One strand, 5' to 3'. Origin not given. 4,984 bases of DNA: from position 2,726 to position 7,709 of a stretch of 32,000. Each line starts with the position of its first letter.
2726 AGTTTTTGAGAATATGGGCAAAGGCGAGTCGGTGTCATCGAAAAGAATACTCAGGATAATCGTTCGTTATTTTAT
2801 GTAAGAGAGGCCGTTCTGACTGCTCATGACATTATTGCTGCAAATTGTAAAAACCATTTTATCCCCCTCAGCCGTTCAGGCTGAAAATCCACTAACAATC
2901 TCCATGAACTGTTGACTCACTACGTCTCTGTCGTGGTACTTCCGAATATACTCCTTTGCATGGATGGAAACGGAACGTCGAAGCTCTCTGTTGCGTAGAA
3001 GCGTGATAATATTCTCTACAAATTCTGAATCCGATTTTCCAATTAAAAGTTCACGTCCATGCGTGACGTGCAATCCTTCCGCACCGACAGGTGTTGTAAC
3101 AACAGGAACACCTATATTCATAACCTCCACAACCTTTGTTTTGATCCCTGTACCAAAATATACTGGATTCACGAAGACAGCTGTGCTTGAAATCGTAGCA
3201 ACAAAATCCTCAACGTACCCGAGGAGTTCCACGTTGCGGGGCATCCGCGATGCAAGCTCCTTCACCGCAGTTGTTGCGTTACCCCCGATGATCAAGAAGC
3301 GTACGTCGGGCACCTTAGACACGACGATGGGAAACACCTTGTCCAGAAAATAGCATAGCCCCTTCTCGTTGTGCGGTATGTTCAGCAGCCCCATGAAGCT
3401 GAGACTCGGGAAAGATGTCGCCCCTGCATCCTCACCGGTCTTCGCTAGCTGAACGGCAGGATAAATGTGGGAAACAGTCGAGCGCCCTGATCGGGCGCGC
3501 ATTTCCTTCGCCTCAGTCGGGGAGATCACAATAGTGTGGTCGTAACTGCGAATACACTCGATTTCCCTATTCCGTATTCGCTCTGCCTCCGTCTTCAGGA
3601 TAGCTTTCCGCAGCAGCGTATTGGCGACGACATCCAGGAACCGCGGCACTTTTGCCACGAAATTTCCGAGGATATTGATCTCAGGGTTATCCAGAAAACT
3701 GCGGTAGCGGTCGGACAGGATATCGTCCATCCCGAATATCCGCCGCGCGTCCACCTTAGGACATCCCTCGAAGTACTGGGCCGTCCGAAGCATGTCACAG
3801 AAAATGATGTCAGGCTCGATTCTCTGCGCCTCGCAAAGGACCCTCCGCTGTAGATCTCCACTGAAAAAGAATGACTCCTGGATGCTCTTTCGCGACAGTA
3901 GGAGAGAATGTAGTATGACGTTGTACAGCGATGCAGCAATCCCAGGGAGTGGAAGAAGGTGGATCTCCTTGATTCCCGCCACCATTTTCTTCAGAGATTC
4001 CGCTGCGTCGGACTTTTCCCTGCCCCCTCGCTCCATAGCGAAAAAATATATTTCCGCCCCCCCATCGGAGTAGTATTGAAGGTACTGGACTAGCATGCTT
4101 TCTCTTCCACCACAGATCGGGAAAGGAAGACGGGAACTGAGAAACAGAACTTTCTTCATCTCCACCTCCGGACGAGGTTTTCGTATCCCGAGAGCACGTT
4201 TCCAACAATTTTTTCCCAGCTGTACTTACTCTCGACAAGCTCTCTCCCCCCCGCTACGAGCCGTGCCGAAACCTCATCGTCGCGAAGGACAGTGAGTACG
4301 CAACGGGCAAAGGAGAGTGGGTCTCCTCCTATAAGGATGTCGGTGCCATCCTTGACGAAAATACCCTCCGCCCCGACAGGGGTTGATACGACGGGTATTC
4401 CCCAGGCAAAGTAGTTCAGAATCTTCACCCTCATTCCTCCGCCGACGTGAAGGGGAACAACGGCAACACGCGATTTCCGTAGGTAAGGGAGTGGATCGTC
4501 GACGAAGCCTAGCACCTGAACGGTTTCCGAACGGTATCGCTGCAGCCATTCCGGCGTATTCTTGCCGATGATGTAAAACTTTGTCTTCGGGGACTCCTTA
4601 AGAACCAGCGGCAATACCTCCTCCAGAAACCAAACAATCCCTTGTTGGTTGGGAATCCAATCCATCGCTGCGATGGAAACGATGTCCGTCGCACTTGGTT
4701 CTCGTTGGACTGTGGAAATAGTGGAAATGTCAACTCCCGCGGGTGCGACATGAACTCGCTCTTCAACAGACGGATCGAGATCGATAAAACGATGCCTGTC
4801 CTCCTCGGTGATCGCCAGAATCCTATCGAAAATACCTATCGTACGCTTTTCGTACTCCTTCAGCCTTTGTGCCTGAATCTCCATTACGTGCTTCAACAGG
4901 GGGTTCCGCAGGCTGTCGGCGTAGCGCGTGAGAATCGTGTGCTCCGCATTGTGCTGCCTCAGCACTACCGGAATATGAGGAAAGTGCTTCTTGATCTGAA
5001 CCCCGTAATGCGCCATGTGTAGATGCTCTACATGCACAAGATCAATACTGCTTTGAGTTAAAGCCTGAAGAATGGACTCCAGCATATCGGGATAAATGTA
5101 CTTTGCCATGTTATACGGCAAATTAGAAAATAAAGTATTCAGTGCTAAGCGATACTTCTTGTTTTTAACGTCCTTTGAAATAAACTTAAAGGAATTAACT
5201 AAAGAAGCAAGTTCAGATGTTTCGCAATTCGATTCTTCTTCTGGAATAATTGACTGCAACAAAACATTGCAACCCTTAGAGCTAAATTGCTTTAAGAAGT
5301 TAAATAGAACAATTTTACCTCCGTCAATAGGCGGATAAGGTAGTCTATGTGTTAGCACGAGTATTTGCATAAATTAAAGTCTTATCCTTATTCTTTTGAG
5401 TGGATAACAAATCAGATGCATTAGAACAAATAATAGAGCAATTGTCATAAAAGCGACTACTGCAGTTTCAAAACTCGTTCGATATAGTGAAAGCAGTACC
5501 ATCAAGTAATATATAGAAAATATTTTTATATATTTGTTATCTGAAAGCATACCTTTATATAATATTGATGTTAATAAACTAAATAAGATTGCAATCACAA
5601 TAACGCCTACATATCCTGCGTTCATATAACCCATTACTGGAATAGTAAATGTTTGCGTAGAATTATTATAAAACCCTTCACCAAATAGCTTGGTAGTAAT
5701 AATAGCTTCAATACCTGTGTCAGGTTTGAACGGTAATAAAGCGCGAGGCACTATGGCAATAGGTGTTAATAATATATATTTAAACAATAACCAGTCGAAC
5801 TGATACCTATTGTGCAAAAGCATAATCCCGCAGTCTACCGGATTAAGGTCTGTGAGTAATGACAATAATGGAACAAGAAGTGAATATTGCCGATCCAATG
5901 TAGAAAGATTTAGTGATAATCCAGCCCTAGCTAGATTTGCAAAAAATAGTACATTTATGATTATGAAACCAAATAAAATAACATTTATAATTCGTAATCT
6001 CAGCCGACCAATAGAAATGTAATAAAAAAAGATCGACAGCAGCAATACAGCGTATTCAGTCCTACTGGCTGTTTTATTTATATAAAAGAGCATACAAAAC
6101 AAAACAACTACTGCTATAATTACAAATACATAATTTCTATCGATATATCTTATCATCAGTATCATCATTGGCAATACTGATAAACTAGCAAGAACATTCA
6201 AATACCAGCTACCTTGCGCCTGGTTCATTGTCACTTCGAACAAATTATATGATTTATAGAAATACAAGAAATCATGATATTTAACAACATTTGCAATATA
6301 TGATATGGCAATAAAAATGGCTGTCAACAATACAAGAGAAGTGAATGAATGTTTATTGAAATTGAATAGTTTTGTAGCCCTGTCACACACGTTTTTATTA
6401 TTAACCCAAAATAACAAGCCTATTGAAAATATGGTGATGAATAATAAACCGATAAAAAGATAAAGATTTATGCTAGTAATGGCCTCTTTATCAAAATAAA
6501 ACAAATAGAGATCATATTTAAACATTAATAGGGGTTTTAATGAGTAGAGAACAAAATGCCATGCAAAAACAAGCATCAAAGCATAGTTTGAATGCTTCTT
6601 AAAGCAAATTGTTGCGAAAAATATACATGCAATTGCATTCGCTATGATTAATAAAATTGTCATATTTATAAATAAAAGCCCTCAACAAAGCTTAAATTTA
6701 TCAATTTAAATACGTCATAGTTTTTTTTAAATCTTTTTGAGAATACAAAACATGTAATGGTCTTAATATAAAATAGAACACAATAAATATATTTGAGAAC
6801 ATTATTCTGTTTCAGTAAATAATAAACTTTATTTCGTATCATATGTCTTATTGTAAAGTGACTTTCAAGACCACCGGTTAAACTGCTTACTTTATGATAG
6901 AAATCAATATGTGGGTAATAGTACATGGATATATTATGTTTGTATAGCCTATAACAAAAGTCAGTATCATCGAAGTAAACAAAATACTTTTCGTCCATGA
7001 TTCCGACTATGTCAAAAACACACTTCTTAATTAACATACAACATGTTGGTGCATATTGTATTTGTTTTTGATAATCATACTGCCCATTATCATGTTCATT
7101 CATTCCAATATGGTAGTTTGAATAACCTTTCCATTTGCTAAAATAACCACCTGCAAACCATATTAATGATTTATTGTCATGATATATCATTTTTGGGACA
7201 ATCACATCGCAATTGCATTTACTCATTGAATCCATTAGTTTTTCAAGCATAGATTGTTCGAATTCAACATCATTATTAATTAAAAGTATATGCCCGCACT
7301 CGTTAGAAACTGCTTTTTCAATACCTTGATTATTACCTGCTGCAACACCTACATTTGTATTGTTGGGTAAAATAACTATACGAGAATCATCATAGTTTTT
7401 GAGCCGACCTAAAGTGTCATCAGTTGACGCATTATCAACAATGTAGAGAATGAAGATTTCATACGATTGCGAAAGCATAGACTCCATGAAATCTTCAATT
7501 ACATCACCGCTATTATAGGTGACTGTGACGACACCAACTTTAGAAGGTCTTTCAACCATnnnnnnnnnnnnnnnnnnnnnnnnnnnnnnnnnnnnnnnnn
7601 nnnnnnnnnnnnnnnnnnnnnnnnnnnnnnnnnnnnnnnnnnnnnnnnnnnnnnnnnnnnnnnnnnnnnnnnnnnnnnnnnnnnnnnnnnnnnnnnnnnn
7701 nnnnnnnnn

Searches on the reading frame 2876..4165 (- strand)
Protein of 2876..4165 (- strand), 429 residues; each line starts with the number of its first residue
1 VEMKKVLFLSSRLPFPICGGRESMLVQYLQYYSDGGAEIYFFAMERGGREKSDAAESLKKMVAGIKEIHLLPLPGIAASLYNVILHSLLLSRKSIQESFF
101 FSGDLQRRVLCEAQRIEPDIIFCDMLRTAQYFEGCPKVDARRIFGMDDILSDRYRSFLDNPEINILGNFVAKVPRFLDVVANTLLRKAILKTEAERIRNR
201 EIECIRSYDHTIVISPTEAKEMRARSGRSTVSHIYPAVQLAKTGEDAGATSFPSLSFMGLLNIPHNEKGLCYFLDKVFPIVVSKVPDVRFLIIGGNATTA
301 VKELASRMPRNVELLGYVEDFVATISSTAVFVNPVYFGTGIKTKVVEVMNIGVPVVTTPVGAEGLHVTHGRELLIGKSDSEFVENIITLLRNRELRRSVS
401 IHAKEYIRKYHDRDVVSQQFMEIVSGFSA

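Call 18: search_protein_families(library=pfam, proteins=[window:2876-4165:-], max_evalue=0.001)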
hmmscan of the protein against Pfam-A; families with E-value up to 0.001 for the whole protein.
window:2876-4165:- (429 aa): 3 families
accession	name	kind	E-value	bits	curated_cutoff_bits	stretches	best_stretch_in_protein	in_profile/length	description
PF13692.12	Glyco_trans_1_4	-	1.1e-24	87.8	27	1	255-392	4-142/142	Glycosyl transferases group 1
PF00534.26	Glycos_transf_1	-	5.2e-11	42.8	26.4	1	267-405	27-171/172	Glycosyl transferases group 1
PF13524.12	Glyco_trans_1_2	-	6.2e-09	36.4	25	1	284-421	11-143/144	Glycosyl transferase-like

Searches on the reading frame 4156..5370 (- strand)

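Call 18: search_protein_families(library=pfam, proteins=[window:4156-5370:-], max_evalue=0.001)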
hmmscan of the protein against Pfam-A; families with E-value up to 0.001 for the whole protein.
window:4156-5370:- (404 aa): 5 families
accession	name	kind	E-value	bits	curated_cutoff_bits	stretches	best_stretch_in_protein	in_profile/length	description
PF13692.12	Glyco_trans_1_4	-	5.9e-25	88.6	27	1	229-364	3-142/142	Glycosyl transferases group 1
PF13439.12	Glyco_transf_4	-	2.1e-10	41.3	28.5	1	86-216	50-169/170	Glycosyltransferase Family 4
PF00534.26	Glycos_transf_1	-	1.2e-07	31.8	26.4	1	251-377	35-171/172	Glycosyl transferases group 1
PF13524.12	Glyco_trans_1_2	-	2.5e-07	31.2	25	1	257-393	9-143/144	Glycosyl transferase-like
PF13579.12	Glyco_trans_4_4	-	0.00016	22.5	29.7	0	95-212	58-158/158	Glycosyl transferase 4-like domain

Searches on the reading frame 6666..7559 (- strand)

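Call 18: search_protein_families(library=pfam, proteins=[window:6666-7559:-], max_evalue=0.001)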
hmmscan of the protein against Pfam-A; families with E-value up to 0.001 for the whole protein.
window:6666-7559:- (297 aa): 2 families
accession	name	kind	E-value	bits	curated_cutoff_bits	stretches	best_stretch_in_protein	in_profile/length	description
PF00535.33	Glycos_transf_2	-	9.5e-22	78.1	23.3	1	10-179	2-161/168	Glycosyl transferase family 2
PF13641.12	Glyco_tranf_2_3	-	1.5e-08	35.4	27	1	6-218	2-207/230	Glycosyltransferase like family 2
